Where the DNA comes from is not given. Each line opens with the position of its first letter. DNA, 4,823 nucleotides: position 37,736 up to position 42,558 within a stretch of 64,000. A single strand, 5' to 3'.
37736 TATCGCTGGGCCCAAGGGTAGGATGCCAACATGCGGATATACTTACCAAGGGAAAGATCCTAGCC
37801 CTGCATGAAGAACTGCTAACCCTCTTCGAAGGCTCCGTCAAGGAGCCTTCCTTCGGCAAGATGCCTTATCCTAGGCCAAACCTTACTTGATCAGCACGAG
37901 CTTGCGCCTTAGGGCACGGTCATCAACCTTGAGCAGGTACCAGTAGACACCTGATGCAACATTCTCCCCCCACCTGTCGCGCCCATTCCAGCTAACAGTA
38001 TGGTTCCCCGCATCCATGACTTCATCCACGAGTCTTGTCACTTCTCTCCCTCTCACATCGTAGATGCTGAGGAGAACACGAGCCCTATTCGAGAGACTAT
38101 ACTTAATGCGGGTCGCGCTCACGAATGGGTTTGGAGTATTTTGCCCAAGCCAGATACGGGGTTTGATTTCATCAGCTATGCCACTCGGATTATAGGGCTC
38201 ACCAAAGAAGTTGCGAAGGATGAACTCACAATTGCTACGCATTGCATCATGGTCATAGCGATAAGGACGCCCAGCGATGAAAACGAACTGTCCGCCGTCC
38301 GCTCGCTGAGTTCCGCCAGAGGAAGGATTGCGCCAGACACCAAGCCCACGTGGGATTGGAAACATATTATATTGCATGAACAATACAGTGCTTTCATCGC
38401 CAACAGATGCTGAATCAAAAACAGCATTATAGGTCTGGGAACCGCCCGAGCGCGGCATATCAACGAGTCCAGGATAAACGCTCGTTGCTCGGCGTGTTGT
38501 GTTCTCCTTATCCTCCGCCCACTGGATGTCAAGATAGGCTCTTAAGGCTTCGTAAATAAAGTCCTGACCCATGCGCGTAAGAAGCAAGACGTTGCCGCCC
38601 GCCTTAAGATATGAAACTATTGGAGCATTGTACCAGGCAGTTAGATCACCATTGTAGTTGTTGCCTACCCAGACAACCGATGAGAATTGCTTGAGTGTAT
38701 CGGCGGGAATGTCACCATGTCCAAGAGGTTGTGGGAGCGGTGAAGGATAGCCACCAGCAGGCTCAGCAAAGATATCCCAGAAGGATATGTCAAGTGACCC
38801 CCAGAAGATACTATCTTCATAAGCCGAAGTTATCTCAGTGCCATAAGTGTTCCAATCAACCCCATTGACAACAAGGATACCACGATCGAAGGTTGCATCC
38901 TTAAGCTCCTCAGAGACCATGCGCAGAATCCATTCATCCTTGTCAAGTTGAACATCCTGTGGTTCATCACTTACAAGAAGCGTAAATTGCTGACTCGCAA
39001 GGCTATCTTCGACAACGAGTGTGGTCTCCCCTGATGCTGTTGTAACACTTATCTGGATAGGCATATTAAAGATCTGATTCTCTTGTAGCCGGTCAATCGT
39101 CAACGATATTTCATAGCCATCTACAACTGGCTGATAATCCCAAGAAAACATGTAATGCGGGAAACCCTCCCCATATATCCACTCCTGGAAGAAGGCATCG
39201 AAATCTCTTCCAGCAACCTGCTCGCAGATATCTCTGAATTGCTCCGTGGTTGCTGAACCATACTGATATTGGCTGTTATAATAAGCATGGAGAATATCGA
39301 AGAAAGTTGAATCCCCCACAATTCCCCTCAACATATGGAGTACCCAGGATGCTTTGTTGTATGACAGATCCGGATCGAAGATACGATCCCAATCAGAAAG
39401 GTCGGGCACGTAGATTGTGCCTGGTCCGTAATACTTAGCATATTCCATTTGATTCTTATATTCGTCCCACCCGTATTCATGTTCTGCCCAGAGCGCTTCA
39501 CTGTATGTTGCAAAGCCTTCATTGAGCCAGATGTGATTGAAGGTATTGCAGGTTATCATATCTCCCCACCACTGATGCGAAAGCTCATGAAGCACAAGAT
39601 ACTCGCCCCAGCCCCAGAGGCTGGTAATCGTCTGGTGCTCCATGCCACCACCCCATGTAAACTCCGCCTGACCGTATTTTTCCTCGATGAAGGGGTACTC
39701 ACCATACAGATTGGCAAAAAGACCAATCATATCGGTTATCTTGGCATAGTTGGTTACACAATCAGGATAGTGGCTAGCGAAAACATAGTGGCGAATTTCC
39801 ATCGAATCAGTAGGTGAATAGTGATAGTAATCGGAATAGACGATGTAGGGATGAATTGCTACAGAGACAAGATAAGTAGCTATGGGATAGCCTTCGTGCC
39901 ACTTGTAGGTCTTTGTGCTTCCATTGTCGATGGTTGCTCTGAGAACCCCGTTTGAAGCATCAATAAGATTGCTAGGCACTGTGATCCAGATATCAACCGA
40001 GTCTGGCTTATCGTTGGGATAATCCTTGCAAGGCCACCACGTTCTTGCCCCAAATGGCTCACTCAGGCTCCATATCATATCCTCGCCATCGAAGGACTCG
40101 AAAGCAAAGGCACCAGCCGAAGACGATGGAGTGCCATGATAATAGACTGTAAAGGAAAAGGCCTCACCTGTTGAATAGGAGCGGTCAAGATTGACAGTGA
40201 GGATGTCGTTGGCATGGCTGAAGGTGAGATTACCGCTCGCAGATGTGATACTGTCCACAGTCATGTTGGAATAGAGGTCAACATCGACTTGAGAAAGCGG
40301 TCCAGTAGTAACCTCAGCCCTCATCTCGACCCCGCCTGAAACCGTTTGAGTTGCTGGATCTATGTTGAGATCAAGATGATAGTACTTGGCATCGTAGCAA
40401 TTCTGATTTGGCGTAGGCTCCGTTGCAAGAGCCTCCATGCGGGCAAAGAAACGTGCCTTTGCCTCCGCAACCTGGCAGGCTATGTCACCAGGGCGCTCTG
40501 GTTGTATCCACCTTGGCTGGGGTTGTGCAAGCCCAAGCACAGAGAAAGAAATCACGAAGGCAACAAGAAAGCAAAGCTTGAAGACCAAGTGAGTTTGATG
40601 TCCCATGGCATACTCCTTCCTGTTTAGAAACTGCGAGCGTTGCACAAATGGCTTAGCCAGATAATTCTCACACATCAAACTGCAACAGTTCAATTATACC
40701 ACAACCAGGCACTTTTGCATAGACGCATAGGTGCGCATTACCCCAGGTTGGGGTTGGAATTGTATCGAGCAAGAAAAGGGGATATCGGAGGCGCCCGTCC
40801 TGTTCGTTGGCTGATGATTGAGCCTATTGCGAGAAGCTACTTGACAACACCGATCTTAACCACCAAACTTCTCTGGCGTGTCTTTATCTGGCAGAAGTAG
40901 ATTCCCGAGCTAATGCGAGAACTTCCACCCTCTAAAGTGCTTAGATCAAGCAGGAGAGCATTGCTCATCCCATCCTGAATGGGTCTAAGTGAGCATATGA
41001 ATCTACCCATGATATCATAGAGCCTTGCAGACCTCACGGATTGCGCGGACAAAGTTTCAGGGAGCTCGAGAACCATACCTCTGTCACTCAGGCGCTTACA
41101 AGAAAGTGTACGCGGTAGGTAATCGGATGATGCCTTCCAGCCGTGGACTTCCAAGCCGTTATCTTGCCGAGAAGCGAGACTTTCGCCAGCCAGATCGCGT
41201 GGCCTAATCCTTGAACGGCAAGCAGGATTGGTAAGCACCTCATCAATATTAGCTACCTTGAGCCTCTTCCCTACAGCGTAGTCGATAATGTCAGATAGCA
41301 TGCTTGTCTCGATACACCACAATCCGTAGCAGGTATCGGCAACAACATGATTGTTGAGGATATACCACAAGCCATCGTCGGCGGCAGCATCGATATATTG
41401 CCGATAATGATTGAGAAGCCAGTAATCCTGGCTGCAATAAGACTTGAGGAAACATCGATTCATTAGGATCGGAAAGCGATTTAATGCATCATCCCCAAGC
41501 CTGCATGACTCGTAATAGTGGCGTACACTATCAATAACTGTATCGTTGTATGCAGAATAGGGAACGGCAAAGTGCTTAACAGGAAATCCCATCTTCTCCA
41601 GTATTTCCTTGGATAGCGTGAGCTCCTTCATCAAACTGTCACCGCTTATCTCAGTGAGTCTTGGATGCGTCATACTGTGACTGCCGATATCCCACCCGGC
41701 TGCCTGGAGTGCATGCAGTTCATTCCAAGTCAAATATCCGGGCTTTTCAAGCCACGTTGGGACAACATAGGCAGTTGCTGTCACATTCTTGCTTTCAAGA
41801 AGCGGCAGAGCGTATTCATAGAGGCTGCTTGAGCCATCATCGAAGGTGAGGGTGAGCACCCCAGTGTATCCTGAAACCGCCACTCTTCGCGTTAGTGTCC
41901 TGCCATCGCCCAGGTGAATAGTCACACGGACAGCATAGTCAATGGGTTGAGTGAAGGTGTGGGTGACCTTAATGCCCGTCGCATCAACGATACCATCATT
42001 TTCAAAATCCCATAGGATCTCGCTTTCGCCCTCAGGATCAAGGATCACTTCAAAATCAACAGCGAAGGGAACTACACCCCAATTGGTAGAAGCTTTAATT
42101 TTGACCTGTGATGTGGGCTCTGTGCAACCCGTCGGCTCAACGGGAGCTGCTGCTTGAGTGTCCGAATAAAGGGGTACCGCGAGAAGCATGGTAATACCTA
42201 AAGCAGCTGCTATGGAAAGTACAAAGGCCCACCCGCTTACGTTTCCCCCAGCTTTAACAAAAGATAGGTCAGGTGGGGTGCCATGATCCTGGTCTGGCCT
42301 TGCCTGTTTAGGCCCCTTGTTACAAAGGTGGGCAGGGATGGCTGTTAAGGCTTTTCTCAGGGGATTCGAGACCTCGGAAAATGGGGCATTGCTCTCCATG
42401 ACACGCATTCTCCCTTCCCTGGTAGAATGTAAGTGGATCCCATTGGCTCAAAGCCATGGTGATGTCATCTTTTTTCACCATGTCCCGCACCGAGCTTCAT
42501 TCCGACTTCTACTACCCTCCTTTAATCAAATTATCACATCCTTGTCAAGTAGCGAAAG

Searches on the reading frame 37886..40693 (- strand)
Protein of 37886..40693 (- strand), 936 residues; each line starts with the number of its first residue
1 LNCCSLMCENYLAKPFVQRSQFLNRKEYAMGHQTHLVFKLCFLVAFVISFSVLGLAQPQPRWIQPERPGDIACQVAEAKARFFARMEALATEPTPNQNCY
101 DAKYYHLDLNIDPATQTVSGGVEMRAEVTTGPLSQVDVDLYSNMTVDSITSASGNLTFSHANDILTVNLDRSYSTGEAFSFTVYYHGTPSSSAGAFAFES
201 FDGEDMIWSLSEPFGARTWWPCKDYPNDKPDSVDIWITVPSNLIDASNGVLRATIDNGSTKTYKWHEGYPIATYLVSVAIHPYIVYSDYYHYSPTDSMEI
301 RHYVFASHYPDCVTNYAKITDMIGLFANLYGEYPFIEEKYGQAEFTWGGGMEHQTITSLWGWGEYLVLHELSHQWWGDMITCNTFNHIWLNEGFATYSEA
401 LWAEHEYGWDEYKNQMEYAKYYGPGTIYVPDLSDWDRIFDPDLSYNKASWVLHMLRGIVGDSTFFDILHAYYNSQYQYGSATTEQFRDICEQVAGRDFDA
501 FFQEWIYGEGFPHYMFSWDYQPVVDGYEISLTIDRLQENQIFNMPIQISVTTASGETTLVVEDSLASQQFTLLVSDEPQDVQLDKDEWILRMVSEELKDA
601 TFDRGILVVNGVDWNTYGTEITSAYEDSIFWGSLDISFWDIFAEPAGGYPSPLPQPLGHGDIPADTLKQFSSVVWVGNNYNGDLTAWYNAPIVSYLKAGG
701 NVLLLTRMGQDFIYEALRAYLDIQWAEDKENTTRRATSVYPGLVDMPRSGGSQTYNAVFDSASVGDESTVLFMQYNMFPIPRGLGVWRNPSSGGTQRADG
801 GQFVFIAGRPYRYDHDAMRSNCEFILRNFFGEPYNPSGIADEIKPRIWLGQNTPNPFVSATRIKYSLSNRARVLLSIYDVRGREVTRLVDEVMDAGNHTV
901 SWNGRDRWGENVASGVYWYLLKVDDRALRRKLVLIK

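Call 20: search_protein_families(library=pfam, proteins=[window:37886-40693:-], max_evalue=0.0001)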
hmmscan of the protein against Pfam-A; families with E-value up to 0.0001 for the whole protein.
window:37886-40693:- (936 aa): 3 families
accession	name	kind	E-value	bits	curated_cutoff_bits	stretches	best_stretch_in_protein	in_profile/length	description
PF01433.26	Peptidase_M1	-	3.3e-26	92.7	27.7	1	366-505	70-218/218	Peptidase family M1 domain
PF17900.6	Peptidase_M1_N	-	4e-14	53.6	25.8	1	103-275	3-186/186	Peptidase M1 N-terminal domain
PF13860.13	FlgD_ig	-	7.4e-07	29.5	27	1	862-917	13-69/79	FlgD Ig-like domain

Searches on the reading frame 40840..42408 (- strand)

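Call 20: search_protein_families(library=pfam, proteins=[window:40840-42408:-], max_evalue=0.0001)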
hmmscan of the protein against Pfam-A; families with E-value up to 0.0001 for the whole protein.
window:40840-42408:- (523 aa): 2 families
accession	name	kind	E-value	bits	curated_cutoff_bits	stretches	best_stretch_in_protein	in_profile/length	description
PF01522.26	Polysacc_deac_1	-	6.4e-24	84.7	23.1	1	184-296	8-117/124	Polysaccharide deacetylase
PF00801.26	PKD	-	3.8e-05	24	23.5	1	107-172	7-73/80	PKD domain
